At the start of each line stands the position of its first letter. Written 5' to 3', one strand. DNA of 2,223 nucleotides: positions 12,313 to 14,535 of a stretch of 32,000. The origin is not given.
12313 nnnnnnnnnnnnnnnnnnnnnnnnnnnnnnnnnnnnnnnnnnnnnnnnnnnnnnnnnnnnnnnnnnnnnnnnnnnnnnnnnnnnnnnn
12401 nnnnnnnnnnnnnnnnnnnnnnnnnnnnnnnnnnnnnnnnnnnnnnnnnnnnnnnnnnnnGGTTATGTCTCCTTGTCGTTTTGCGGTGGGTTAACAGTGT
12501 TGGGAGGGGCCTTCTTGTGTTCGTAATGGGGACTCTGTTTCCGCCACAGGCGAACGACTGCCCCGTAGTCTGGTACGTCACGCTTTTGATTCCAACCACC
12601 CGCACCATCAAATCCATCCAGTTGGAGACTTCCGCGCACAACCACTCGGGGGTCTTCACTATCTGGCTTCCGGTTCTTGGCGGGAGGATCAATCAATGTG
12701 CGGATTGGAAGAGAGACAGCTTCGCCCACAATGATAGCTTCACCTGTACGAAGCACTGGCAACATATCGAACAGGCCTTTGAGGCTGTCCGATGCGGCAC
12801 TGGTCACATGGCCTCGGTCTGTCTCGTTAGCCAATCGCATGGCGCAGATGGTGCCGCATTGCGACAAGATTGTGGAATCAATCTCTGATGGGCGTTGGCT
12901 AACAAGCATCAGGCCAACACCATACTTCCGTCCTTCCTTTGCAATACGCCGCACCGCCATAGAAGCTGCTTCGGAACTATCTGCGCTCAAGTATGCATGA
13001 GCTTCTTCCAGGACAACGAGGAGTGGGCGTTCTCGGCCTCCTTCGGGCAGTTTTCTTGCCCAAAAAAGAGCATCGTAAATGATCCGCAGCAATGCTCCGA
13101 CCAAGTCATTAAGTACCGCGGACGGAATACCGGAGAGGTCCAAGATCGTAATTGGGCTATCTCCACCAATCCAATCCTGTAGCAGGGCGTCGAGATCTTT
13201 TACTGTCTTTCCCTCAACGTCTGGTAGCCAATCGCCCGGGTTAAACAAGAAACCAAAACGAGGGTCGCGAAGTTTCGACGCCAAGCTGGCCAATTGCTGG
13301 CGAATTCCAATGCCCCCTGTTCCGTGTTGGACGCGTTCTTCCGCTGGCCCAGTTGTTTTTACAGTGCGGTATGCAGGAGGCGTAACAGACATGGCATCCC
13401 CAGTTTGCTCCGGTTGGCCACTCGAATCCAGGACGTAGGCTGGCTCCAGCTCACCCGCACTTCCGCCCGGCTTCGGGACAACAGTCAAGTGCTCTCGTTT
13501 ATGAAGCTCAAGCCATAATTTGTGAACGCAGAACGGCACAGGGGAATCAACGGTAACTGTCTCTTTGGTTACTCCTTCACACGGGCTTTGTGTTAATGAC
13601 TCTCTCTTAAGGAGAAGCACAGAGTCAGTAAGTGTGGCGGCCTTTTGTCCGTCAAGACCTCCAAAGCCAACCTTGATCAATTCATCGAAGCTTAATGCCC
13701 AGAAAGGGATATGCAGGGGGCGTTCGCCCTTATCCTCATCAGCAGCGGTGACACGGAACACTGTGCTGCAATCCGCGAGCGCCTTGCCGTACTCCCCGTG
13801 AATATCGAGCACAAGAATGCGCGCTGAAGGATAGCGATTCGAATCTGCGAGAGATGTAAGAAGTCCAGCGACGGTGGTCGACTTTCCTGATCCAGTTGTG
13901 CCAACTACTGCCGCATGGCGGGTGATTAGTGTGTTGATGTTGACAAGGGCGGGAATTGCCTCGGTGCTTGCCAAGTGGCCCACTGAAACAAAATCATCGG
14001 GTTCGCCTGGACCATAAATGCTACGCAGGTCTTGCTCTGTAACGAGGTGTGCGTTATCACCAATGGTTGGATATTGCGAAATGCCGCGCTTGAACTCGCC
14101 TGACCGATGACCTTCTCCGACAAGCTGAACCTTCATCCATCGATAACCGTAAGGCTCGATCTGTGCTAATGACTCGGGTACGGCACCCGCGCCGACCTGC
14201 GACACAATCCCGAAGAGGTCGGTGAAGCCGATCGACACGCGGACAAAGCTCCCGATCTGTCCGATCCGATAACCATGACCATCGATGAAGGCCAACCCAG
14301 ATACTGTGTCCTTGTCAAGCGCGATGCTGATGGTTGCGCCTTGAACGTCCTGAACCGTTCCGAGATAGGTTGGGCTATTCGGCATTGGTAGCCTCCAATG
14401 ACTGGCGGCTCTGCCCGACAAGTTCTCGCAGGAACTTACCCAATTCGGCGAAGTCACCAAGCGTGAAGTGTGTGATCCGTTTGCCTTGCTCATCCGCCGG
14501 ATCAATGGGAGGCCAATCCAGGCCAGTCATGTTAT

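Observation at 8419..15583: SIR2-HerA sits in one tight operon with a KTSC protein and an Mre11/Rad50-like (SbcD/SbcC-like) pair: candidate extended five-gene defence system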

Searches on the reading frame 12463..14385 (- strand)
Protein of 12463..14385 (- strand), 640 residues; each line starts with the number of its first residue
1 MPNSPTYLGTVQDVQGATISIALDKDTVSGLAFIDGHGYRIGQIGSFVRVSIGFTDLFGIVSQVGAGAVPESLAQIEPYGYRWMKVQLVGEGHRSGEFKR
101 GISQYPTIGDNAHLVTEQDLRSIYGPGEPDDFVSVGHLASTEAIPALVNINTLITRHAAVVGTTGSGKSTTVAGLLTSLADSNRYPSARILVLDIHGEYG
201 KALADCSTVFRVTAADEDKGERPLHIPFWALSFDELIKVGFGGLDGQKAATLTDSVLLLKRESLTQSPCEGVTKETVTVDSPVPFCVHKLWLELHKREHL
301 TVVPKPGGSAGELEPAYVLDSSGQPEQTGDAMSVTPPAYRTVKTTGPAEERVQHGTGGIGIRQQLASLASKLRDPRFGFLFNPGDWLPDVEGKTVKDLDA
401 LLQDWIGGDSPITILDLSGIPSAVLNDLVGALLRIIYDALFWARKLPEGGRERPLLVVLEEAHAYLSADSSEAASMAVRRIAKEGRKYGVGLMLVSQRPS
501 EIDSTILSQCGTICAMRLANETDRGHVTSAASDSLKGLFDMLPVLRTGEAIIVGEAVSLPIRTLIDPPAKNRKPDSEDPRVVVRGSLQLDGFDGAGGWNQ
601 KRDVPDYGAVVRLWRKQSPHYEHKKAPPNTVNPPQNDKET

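Call 4: search_protein_families(library=pfam, proteins=[window:12463-14385:-], max_evalue=0.01)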
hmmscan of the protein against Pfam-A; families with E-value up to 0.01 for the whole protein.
window:12463-14385:- (640 aa): 6 families
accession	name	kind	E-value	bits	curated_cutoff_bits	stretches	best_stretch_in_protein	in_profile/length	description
PF01935.23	DUF87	-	1.7e-32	113.7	23.2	1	134-435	2-219/220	Helicase HerA, central domain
PF05872.18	HerA_C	-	1.4e-08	34.3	22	1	444-552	246-361/502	Helicase HerA-like C-terminal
PF01580.24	FtsK_SpoIIIE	-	1.5e-08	34.8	24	1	156-215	40-99/221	FtsK/SpoIIIE family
PF10412.15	TrwB_AAD_bind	-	1.4e-05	24.6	20.5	1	152-202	12-58/387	Type IV secretion-system coupling protein DNA-binding domain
PF13191.12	AAA_16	-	0.0037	18.2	32.6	0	156-198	25-61/167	AAA ATPase domain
PF13401.12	AAA_22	-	0.0079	16.9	27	0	157-194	7-33/130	AAA domain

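Call 5: search_protein_families(library=padloc, proteins=[window:12463-14385:-], max_evalue=0.01)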
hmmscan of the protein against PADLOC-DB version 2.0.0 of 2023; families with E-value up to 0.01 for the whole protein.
window:12463-14385:- (640 aa): 24 families
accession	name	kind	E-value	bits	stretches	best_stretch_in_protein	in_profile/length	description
PDLC04105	HerA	-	5.3e-160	531.7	1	4-619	8-574/576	-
PDLC04098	HerA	-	3.6e-75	251.9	2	394-580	464-661/686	-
PDLC04104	HerA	-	4.7e-65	217.8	2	365-576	137-345/379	-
PDLC04102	HerA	-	2.2e-63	212.6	2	410-582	465-634/654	-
PDLC02188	HerA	-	1.7e-60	203.5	1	94-578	82-553/578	-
PDLC04106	HerA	-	4.2e-59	198.7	2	368-579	429-640/667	-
PDLC02185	HerA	-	4e-56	188.9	2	412-581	408-575/585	-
PDLC04100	HerA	-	1.9e-52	176.7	2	411-580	401-568/580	-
PDLC04103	HerA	-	8.1e-46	154.5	2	386-579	374-568/579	-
PDLC04097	HerA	-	6.8e-42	141.9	2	4-202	4-211/618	-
PDLC04101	HerA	-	1.4e-36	124.1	1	90-307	94-321/400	-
PDLC04140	mad8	-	6.1e-25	86.4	2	430-567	169-301/314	mads_8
PDLC04107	HerA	-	6.1e-24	82.6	1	91-285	101-304/306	-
PDLC04099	HerA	-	5.1e-17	59.9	1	88-200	93-211/214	-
PDLC01055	HerA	-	2.4e-15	54.3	2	436-562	403-521/532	Type III coevolved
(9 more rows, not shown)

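Call 6: search_protein_families(library=ncbifam, proteins=[window:12463-14385:-], max_evalue=0.01)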
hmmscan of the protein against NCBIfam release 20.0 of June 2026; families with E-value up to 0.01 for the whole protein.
window:12463-14385:- (640 aa): 17 families
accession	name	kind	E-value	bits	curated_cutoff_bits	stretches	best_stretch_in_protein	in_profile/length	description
NF042944.1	HerA_antiphage_2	equivalog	9.9e-67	226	850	1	94-578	74-553/576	anti-phage-associated helicase HerA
NF042943.1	HerA_antiphage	equivalog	1.1e-52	179.4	800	2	412-580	396-562/566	anti-phage-associated helicase HerA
NF040937.1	HerA_Thermprot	equivalog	1.2e-39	136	800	2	412-563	309-459/487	DNA double-strand break repair helicase HerA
NF040819.1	helicase_HerA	equivalog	3.8e-38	131.4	970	2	453-561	402-510/561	DNA double-strand break repair helicase HerA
NF053655.1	CedD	equivalog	3.7e-23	82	600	2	412-561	383-521/527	DNA-translocating ATPase CedD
NF033849.1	ser_rich_anae_1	subfamily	4.6e-13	47.4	650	1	403-530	968-1102/1163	serine-rich protein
TIGR03925.1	T7SS_EccC_b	equivalog_domain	7.1e-08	31.2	346.55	1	156-213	77-134/564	type VII secretion protein EccCb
TIGR03924.1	T7SS_EccC_a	equivalog_domain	3.7e-06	26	509.15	1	157-197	452-492/673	type VII secretion protein EccCa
NF041017.1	DNA_import_CedB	equivalog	5.6e-06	25.3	700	0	404-516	429-536/590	DNA import protein CedB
NF045975.1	VirB4_plasma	equivalog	9.6e-05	20.3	590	0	159-201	519-557/894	Mbov_0397 family ICE element conjugal transfer ATPase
TIGR00929.1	VirB4_CagE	subfamily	0.00013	20.3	643.1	0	157-194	439-473/792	VirB4 family type IV secretion/conjugal transfer ATPase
TIGR03928.1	T7_EssCb_Firm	equivalog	0.00057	17.6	778.4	0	157-182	471-837/1296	type VII secretion protein EssC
TIGR03864.1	PQQ_ABC_ATP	hypoth_equivalog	0.0013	18.2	302.25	1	148-218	20-88/236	ABC transporter, ATP-binding subunit, PQQ-dependent alcohol dehydrogenase system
TIGR02746.1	TraC-F-type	equivalog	0.0027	15.7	567.05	0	409-498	600-684/800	type IV secretion system protein TraC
NF007615.0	PRK10263.1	equivalog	0.005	14.5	1566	0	453-542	1139-1231/1355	DNA translocase FtsK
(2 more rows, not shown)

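Call 23: find_related_loci(query=window:12463-14385:-, collection=metagenome_contigs, flank=10000)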
Query window:12463-14385:- (640 aa) in metagenome_contigs; peptide patterns used: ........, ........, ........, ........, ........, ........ (x = any residue, [..] = any of these).
237 stretches matched a pattern; 139 encode a relative of the query (tblastn E <= 1e-3); the best 80 are kept; 80 distinct loci.
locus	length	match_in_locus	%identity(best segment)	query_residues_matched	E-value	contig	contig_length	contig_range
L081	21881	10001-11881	72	1-629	0e+0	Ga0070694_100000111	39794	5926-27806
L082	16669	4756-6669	68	1-639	0e+0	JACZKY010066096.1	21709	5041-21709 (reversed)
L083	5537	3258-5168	68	1-639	0e+0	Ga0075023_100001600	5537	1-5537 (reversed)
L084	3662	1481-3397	68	1-639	0e+0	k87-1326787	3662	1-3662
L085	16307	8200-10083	70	5-633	0e+0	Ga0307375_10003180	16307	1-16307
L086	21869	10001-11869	69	1-624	0e+0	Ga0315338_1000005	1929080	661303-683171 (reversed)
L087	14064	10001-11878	69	1-627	0e+0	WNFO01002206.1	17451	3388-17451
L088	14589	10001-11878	69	1-627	0e+0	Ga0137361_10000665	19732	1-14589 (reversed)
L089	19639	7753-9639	69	1-629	0e+0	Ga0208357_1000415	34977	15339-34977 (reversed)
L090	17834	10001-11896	68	1-629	0e+0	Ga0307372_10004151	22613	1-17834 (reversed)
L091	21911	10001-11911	68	1-639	0e+0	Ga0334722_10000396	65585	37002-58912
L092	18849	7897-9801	67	1-639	0e+0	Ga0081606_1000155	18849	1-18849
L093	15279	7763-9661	69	5-639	0e+0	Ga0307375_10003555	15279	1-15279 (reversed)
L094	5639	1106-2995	68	1-630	0e+0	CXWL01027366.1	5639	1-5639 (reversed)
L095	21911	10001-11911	67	1-632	0e+0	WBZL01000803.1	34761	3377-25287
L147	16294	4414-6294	43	3-631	5e-179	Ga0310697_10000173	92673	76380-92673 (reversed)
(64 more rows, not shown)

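Call 29: search_solved_structures(query=window:12463-14385:-, max_evalue=0.00001)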
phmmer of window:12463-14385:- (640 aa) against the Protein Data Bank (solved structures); distinct sequences matched with E-value up to 0.00001: 11.
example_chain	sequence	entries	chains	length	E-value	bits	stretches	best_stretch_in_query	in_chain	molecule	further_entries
8wiv_A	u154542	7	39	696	6.3e-214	715.5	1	3-602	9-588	Helicase HerA central domain-containing protein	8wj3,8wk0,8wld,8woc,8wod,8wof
8ziq_M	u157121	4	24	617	2.6e-50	174.9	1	85-561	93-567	HerA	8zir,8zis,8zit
9c1m_M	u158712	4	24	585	6.2e-49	170.4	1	89-577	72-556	ATP-binding protein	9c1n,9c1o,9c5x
8xau_A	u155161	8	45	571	9.1e-47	163.2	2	367-565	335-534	ATP-binding protein | HerA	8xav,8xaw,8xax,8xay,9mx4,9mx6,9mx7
9x1l_A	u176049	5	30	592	5e-33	117.9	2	453-562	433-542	DNA helicase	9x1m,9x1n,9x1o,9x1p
4d2i_A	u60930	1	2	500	5.2e-30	107.9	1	412-566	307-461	HERA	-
8j4u_M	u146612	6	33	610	2.3e-29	105.8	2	428-568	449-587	Nucleoside triphosphate hydrolase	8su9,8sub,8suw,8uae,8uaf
8yho_A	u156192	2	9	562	1.5e-28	103.1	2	456-565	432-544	DUF87 domain-containing protein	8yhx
8wet_A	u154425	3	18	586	2.5e-12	49.5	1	399-524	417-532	TdpA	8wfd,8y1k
11kk_A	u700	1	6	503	3.1e-08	36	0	438-580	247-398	HerA like helicase YjgR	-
7es4_A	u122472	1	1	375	9.9e-06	27.7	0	411-498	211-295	DNA phosphorothioation-dependent restriction protein DptH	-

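Call 37: search_protein_families(library=pfam, proteins=[L085:5677-6978:+, L147:6497-7531:+, L085:2694-5558:+, L085:10378-12099:+, L085:13166-15856:+, L087:7223-8764:+, L081:12304-15687:+, L147:1378-2049:+, L147:2030-3238:+, L085:12096-13169:+], max_evalue=0.001)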
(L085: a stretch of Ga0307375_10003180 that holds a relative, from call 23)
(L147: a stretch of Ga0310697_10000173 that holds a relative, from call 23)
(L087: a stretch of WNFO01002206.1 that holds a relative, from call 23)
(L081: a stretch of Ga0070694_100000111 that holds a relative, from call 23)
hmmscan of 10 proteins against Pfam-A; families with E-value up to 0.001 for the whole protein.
L085:5677-6978:+ (433 aa): 1 family
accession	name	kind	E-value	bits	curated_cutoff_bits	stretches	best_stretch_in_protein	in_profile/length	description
PF09903.14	DUF2130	-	4.4e-80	269.1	26.7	1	173-418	2-253/255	Uncharacterized protein conserved in bacteria (DUF2130)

L147:6497-7531:+ (344 aa): 0 families

L085:2694-5558:+ (954 aa): 4 families
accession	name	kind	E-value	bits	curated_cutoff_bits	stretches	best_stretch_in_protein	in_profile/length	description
PF00176.29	SNF2-rel_dom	-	2.7e-34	119.1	24.9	1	58-268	17-235/290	SNF2-related domain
PF00271.37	Helicase_C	-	3.2e-20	72.9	23.5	1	450-546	16-110/110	Helicase conserved C-terminal domain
PF00270.35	DEAD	-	9e-09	35.7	26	1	61-201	17-161/167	DEAD/DEAH box helicase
PF04851.21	ResIII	-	1.2e-07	32.3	22.5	1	56-200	21-162/164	Type III restriction enzyme, res subunit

L085:10378-12099:+ (573 aa): 1 family
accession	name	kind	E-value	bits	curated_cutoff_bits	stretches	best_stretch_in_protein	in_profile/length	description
PF01555.25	N6_N4_Mtase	-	6.8e-34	118.2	26.7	1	68-393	1-217/221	DNA methylase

L085:13166-15856:+ (896 aa): 1 family
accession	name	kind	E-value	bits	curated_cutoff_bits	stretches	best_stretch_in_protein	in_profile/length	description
PF04851.21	ResIII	-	3.6e-20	73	22.5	1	52-231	20-163/164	Type III restriction enzyme, res subunit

L087:7223-8764:+ (513 aa): 2 families
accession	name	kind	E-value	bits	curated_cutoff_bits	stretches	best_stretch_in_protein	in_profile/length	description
PF13482.12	RNase_H_2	-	2.3e-25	89.9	22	1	324-501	1-163/165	RNase_H superfamily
PF12705.13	PDDEXK_1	-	8.7e-05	23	22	1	94-235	114-246/247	PD-(D/E)XK nuclease superfamily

L081:12304-15687:+ (1127 aa): 8 families
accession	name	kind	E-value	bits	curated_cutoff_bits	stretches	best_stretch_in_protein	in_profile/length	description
PF13087.12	AAA_12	-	4.4e-25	88.8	27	1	919-1097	14-193/195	AAA domain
PF13482.12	RNase_H_2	-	3.4e-17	63.3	22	1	312-495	1-164/165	RNase_H superfamily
PF13086.12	AAA_11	-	6.1e-14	52.9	27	2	832-890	189-250/257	AAA domain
PF13604.12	AAA_30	-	7.8e-10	39.2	27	1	742-896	18-134/191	AAA domain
PF13245.12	AAA_19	-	1.3e-08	35.5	25.1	1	740-890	9-129/134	AAA domain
PF01443.25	Viral_helicase1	-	7.8e-08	32.8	21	1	855-897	60-104/228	Viral superfamily 1 RNA helicase core domain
PF09848.15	SLFN-g3_helicase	-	0.00018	21.3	24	1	743-866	2-91/354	Schlafen group 3, DNA/RNA helicase domain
PF05127.21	NAT10_TcmA_helicase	-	0.00057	20.2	22.7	0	747-881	2-116/176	RNA cytidine acetyltransferase NAT10/TcmA, helicase domain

L147:1378-2049:+ (223 aa): 0 families

L147:2030-3238:+ (402 aa): 3 families
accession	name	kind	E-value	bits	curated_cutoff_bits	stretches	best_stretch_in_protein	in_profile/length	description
PF13175.12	AAA_15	-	4.3e-06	27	32.1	1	135-198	3-60/374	AAA ATPase domain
PF02463.25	SMC_N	-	2.6e-05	24.2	40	1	135-198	2-67/220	RecF/RecN/SMC N terminal domain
PF13391.12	HNH_2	-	0.00016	21.9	21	1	54-95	11-57/66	HNH endonuclease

L085:12096-13169:+ (357 aa): 1 family
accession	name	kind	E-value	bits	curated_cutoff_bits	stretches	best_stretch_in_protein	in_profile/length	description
PF13310.11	Virulence_RhuM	-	7.4e-110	366.6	33.7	1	71-318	2-250/252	Virulence protein RhuM family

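Call 69: search_protein_families(library=padloc, proteins=[L147:6497-7531:+, L085:5677-6978:+, L085:2694-5558:+, L085:10378-12099:+, L085:13166-15856:+, L087:7223-8764:+, L081:12304-15687:+, L147:1378-2049:+, L147:2030-3238:+], max_evalue=0.00001)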
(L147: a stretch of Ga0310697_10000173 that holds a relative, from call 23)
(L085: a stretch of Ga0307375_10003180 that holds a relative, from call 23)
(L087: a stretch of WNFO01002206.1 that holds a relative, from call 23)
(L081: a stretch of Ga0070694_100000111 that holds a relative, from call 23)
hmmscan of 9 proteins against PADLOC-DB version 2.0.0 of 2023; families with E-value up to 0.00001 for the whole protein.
L147:6497-7531:+ (344 aa): 0 families

L085:5677-6978:+ (433 aa): 0 families

L085:2694-5558:+ (954 aa): 46 families (the best 25 are shown)
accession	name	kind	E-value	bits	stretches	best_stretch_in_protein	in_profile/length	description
PDLC02619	DrmD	-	2.5e-203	675.7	1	35-667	27-655/872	DrmD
PDLC02500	BrxHI|BrxHII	-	1.2e-70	237.2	3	482-661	510-686/933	BrxHI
PDLC02621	DrmD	-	7.4e-58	194.6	1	39-646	120-723/1040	DrmD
PDLC02623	DrmD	-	1.5e-53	179.9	3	491-602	567-682/1040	DrmD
PDLC00659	HmaA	-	7.4e-53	177.7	1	33-591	97-656/1176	SNF2 helicase / DEAD-box helicase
PDLC02504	BrxHI|BrxHII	-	3.7e-50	168.8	1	34-663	103-696/971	BrxHII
PDLC02843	DpdE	-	1e-45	154.1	2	31-231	149-330/1091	DpdE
PDLC02620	DrmD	-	8.2e-44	147.8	2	481-572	513-603/1060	DrmD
PDLC02840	DpdE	-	3.9e-40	136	2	33-231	152-335/1091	DpdE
PDLC02634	DrmD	-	7.8e-40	134.5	1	29-561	80-599/900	DrmD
PDLC02572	DrmA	-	1.6e-39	133.6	1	40-558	118-635/1043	DrmA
PDLC02844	DpdE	-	4.3e-38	128.8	2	33-251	146-354/1074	DpdE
PDLC00633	ZorD1|ZorD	-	1.4e-35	120.7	2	40-268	443-673/908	"SWI2/SNF2 helicase, Mrr-like nuclease"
PDLC00631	ZorD1|ZorD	-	3.4e-34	115.8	2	38-263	439-681/1071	"SWI2/SNF2 helicase, Mrr-like nuclease"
PDLC02846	DpdE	-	6.3e-33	111.7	2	33-205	155-327/1034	DpdE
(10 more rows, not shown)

L085:10378-12099:+ (573 aa): 41 families (the best 25 are shown)
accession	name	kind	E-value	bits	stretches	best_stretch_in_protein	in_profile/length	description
PDLC03636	MTase_III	-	4.5e-182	604.8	2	331-554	338-561/575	Type III methyltransferase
PDLC03635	MTase_III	-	4.1e-65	218.8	2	42-175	215-350/708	Type III methyltransferase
PDLC03644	MTase_III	-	1.6e-64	216.6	2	8-175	4-187/542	Type III methyltransferase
PDLC03638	MTase_III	-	1.2e-46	157.4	1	42-428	377-712/816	Type III methyltransferase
PDLC03634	MTase_III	-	2.8e-42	143.4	3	92-177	170-252/621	Type III methyltransferase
PDLC03641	MTase_III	-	2e-33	113.9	2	89-189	178-276/657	Type III methyltransferase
PDLC03354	MTase_II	-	2.1e-32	110.7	2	5-174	24-206/425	Type II methyltransferase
PDLC03640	MTase_III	-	2.7e-30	103.3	2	42-89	40-87/654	Type III methyltransferase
PDLC03300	MTase_II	-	1.1e-26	91.7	2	341-399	218-276/302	Type II methyltransferase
PDLC03633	MTase_III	-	1.7e-26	91.1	2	341-392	295-346/616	Type III methyltransferase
PDLC03642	MTase_III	-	1.3e-22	78.2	1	23-176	65-218/528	Type III methyltransferase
PDLC03299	MTase_II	-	2.4e-20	71.2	2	341-389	199-247/296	Type II methyltransferase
PDLC03639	MTase_III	-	2.9e-20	70.1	1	46-172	88-219/639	Type III methyltransferase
PDLC03646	MTase_III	-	3e-19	66.4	1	44-140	470-566/1057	Type III methyltransferase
PDLC03637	MTase_III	-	5.5e-19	66.2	1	6-152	85-243/513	Type III methyltransferase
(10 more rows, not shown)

L085:13166-15856:+ (896 aa): 5 families
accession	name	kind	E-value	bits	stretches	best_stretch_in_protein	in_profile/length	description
PDLC03648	REase_III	-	4.2e-211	701.4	2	82-552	2-495/871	Type III restriction enzyme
PDLC03647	REase_III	-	4.1e-10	36.5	1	371-446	503-581/989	Type III restriction enzyme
PDLC03650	REase_III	-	3.7e-08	30.3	1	196-422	226-425/898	Type III restriction enzyme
PDLC03651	REase_III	-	2.9e-07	26.9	0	365-401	399-435/873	Type III restriction enzyme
PDLC03649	REase_III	-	3.4e-07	26.6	0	294-420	419-540/973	Type III restriction enzyme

L087:7223-8764:+ (513 aa): 2 families
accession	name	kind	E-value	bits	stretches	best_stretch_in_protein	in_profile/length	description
PDLC00943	Cas4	-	1e-06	26.9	0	82-236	40-179/180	CRISPR-associated protein Cas4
PDLC01250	Cas4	-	2.6e-06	25.8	0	18-235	2-167/168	"CAS-I,CAS-II,CAS-III,CAS-IV,CAS-V,CAS-VI; acquisition_associated"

L081:12304-15687:+ (1127 aa): 6 families
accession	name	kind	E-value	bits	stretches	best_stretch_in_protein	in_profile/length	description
PDLC03920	MkoA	-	1.5e-37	127.5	1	831-1120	765-1096/1112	-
PDLC03924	MkoC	-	4.7e-28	95.8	1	918-1114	766-960/1136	-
PDLC03921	MkoA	-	1.2e-21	74.3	1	820-1102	1260-1571/1607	-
PDLC02895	DpdJ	-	1.8e-12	43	1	849-1115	187-471/2112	DpdJ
PDLC05009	PDC-S37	-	2.8e-07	26.7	0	747-773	313-339/1550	-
PDLC00059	DruK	-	5.5e-06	23.8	1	88-219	112-239/326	PD-(D/E)XK nuclease superfamily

L147:1378-2049:+ (223 aa): 0 families

L147:2030-3238:+ (402 aa): 20 families
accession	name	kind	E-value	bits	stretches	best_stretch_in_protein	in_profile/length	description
PDLC01997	SAVED1--SAVED_HNH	-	9.4e-24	82.6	1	20-126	8-112/368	-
PDLC04772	PDC-M68A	-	7.2e-21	73.3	1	17-129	4-116/253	-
PDLC00739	Effector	-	7.2e-21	72.9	1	20-126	10-116/378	Endonuclease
PDLC00749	Effector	-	2.2e-19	67.8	1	11-122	9-121/395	Endonuclease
PDLC00746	Effector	-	4.5e-18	63.4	1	21-123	20-121/389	Endonuclease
PDLC01998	SAVED1--SAVED_HNH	-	2.5e-13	47.6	1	11-121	109-217/506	-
PDLC00742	Effector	-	4.3e-13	46.8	1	19-114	122-217/527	Endonuclease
PDLC00740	Effector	-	5.5e-13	46.4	1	7-122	5-121/391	Endonuclease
PDLC00751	Effector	-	5.3e-12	43.5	1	5-118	118-231/530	Endonuclease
PDLC00743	Effector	-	6.4e-10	36.7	1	18-122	3-108/384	Endonuclease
PDLC00747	Effector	-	4.3e-09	34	1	14-125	8-123/373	Endonuclease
PDLC01999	SAVED1--SAVED_HNH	-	5.9e-08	30.1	1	11-98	9-96/387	-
PDLC03859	LmuB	-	2.9e-07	28.1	1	135-182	5-51/611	-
PDLC02000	Effector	-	4.1e-07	27.2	1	52-117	181-245/524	SAVED1--SAVED_HNH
PDLC00738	Effector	-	7e-07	26.3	1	53-117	183-246/529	Endonuclease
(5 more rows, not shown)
